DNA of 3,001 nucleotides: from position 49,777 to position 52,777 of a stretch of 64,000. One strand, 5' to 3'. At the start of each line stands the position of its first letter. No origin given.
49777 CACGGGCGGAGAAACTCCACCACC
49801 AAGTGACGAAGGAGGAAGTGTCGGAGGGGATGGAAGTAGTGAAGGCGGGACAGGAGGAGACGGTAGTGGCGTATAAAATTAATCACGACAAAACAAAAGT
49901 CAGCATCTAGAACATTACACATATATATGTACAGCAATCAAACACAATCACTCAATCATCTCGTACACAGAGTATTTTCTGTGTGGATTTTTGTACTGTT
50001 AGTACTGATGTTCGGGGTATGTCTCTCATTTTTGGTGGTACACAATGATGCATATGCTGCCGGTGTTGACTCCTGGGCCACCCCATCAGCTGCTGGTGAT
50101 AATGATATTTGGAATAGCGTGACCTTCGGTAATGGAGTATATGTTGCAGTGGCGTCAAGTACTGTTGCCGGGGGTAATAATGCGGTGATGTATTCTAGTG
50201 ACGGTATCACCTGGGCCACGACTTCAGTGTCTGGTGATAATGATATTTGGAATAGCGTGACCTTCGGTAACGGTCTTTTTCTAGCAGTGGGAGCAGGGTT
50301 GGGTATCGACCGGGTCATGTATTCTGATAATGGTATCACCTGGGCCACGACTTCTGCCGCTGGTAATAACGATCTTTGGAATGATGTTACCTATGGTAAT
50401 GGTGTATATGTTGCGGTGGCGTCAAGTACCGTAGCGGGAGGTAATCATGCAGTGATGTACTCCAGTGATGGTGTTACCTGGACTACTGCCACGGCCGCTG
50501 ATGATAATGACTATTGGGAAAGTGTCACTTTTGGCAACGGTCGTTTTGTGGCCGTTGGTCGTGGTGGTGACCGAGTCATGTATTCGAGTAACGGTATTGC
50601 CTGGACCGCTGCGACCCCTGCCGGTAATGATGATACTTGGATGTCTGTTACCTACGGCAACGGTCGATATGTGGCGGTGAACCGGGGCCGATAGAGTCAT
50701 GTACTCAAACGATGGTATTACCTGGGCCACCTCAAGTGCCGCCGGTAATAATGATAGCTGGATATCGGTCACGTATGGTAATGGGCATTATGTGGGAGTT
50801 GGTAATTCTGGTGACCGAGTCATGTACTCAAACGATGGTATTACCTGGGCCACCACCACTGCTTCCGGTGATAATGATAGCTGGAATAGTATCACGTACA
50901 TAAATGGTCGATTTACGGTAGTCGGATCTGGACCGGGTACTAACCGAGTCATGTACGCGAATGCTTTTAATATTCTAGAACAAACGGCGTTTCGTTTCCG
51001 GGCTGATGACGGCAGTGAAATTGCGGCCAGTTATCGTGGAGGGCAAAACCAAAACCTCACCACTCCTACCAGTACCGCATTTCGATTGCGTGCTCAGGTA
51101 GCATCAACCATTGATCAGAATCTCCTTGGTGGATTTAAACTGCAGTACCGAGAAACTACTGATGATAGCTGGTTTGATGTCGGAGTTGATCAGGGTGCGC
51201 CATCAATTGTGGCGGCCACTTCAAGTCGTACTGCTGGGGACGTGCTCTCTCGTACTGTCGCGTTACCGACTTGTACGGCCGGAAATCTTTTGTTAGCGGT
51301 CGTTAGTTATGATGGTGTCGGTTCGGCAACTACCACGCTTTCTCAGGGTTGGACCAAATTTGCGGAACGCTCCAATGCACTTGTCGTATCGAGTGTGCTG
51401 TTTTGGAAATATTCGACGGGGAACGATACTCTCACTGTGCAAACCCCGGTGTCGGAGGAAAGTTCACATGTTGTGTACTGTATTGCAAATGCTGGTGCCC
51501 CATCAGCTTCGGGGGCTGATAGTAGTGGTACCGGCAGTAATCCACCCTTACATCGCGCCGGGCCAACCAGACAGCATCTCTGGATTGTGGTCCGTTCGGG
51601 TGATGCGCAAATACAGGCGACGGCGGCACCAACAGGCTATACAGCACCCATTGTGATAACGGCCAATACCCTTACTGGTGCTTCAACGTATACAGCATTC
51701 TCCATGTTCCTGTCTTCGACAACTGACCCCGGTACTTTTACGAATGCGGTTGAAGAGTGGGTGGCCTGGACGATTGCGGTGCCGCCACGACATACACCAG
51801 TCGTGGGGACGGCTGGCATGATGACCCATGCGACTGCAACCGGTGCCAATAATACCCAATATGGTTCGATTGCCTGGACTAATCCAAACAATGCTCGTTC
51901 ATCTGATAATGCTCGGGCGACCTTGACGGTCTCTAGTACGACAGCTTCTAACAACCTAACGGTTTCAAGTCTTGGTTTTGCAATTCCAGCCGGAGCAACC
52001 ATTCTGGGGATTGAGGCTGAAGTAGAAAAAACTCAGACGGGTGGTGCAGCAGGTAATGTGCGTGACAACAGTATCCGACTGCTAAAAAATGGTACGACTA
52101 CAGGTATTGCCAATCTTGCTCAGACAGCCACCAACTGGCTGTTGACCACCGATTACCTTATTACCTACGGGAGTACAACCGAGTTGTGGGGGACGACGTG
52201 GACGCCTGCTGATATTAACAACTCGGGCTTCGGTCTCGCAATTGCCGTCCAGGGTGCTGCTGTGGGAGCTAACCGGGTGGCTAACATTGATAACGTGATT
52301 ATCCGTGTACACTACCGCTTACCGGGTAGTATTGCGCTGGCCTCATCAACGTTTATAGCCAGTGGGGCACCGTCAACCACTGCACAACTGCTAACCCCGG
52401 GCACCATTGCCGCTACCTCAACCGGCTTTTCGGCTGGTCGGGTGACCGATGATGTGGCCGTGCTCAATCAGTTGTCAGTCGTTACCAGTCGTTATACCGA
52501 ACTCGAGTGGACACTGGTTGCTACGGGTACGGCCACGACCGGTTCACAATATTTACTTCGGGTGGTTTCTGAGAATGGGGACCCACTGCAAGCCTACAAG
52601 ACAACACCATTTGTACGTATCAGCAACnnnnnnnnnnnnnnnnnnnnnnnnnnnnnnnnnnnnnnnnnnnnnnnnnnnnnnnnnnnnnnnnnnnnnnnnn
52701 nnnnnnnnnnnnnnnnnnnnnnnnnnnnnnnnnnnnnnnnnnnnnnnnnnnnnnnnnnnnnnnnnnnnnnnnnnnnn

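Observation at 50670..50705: Second giant gene is split by a +1 frameshift at a short G-tract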

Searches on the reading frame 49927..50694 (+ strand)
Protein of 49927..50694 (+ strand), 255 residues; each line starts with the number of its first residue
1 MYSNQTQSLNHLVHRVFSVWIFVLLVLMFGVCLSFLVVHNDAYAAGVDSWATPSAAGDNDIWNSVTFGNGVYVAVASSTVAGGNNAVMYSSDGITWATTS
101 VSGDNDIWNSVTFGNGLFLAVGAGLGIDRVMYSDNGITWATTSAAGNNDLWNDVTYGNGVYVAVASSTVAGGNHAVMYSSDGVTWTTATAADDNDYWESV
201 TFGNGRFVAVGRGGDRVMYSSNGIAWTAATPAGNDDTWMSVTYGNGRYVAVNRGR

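Call 8: search_protein_families(library=pfam, proteins=[window:49927-50694:+], max_evalue=0.01)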
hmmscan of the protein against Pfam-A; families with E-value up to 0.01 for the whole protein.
window:49927-50694:+ (255 aa): 1 family
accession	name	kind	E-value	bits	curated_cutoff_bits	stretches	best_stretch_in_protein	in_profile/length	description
PF03736.22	EPTP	-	6.2e-07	29.8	21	0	62-79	16-33/42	EPTP domain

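Call 10: find_encoding_contigs(protein=window:49927-50694:+, flank=3000, max_places=10)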
Protein window:49927-50694:+ (255 aa): no gene with exactly this product is on record in the collection.

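Call 11: list_cluster_members(proteins=[window:49927-50694:+, window:50699-60247:+, window:40832-49876:+])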
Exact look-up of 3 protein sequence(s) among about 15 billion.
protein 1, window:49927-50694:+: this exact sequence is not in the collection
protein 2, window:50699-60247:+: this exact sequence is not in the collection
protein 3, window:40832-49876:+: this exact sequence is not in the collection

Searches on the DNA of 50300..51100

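Call 64: search_rna_families(source=window, start=50300, end=51100, threshold=evalue, max_evalue=1)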
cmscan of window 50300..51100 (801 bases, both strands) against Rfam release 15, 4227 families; matches with E-value up to 1: 0.
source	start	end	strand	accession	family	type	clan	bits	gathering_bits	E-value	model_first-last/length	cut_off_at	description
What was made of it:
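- On Programmed +1 ribosomal frameshift (prfB type): Rfam finds nothing (call 64).
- There is no Rfam recoding element (call 64).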

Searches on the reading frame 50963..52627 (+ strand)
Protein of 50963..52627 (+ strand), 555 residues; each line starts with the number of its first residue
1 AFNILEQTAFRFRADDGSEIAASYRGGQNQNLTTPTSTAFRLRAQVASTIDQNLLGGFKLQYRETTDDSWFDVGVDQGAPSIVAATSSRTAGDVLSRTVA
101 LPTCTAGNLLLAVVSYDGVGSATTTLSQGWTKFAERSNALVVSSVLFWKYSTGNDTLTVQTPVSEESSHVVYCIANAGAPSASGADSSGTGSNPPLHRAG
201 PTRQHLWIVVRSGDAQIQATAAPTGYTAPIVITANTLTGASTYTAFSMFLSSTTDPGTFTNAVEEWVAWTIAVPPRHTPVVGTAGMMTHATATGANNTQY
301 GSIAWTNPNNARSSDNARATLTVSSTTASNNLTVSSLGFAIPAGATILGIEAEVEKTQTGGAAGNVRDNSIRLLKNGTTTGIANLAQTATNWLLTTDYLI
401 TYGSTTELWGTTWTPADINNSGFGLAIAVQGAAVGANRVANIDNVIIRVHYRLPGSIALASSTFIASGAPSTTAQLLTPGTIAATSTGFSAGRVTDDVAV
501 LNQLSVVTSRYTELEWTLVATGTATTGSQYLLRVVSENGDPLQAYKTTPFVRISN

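Call 20: find_related_loci(query=A1, collection=genome_contigs, flank=10000)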
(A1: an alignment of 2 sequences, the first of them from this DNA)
Query A1 (551 aa) in genome_contigs; peptide patterns used: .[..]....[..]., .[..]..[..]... (x = any residue, [..] = any of these).
44 stretches matched a pattern; 1 encode a relative of the query (tblastn E <= 1e-3); 1 distinct loci.
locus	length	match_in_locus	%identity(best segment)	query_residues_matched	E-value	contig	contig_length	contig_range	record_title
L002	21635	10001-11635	49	3-551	9e-137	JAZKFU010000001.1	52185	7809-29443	MAG: Patescibacteria group bacterium isolate DC_RB_04_SPN110320-bin016 DCRB04SPN_B016_0_000000000001, whole genome shotg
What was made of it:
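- Tried and rejected: It gave one orthologue only (L002, call 20).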

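Call 29: find_homologous_proteins(query=A2, max_evalue=1e-10)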
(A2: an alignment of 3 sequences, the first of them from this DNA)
Query A2 (3 sequences) (555 aa, profile of the alignment): 14 proteins with E <= 1e-10 among 8000 candidates.
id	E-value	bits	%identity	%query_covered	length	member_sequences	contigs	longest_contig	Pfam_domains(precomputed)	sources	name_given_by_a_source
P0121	1.3e-91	326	40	66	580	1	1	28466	-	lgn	-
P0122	2.7e-91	325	38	67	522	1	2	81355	-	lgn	-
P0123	4.1e-73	265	34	58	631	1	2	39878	-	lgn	-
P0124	2.1e-42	163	43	29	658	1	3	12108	PF08309.18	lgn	-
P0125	4.7e-32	129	44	27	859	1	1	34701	PF02210.32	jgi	jgi:hypothetical protein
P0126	7.7e-28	115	41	31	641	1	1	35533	-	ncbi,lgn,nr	ncbi:MAG TPA: hypothetical protein VFI03_12225 [Solirubrobacterales bacterium]|nr:hypothetical prote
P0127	6.8e-25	106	34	30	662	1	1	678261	-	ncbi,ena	-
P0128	3.3e-22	97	38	19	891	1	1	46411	-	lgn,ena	-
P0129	7.6e-22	96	32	30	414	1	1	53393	-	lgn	-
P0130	2.9e-16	77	33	18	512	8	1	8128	PF13620.13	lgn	-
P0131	3.0e-16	77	40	27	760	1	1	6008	-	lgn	-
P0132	4.2e-16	77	31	35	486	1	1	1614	-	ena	-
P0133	1.3e-15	75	33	21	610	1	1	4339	-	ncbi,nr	ncbi:MAG TPA: hypothetical protein VN640_07085, partial [Sphingomicrobium sp.]|nr:hypothetical prote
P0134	8.4e-14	69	30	31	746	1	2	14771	-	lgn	-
